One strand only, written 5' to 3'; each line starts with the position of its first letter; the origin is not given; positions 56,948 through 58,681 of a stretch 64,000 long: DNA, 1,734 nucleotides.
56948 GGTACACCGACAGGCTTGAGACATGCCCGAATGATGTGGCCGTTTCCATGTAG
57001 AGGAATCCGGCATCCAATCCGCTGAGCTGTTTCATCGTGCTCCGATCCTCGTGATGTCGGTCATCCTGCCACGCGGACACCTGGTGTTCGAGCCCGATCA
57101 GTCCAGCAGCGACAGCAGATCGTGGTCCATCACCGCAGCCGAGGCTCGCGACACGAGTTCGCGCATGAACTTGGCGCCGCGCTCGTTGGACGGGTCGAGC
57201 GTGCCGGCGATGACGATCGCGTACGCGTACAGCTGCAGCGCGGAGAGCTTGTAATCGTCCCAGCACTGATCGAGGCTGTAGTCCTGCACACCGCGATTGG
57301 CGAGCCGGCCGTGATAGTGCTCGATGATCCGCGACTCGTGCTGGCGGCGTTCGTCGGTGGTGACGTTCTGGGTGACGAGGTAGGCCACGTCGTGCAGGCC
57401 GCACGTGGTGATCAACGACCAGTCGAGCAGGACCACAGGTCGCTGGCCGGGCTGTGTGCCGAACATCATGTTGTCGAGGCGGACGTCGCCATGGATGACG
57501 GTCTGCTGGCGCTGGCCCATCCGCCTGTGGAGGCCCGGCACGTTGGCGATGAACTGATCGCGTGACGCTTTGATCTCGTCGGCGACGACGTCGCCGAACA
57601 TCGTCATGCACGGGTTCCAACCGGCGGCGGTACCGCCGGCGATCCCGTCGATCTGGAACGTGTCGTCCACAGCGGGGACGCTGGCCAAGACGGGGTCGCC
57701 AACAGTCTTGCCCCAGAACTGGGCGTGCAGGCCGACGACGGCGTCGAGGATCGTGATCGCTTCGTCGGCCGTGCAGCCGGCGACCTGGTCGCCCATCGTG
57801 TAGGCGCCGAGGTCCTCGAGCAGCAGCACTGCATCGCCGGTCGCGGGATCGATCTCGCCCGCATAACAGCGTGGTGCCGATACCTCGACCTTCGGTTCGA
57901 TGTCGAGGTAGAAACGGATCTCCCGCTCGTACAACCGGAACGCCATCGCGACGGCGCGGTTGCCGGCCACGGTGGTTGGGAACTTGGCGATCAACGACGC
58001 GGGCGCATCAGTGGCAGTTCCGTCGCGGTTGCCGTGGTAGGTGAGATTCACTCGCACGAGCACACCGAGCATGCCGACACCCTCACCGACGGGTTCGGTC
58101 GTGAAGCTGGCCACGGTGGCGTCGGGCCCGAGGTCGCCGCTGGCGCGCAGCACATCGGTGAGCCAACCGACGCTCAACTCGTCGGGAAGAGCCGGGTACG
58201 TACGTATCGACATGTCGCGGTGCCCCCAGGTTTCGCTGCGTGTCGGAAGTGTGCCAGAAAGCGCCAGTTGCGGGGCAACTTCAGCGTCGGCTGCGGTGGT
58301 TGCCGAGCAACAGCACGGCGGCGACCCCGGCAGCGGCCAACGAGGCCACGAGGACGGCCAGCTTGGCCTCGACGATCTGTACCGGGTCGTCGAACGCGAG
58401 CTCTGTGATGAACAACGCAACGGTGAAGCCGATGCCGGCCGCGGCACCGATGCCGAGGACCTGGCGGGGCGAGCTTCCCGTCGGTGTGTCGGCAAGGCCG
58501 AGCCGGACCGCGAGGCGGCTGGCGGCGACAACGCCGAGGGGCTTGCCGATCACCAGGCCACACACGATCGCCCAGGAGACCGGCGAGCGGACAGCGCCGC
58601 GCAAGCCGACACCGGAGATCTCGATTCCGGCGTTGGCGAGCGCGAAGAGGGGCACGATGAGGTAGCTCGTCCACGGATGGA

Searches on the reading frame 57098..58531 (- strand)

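Call 36: search_protein_families(library=pfam, max_evalue=1e-8, proteins=[window:57098-58531:-])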
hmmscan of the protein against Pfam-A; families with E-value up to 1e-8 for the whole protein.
window:57098-58531:- (477 aa): 1 family
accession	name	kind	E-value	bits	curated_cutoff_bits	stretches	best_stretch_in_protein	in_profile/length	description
PF02958.26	EcKL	-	3.9e-19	69.5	22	1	318-412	190-287/294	Ecdysteroid kinase-like family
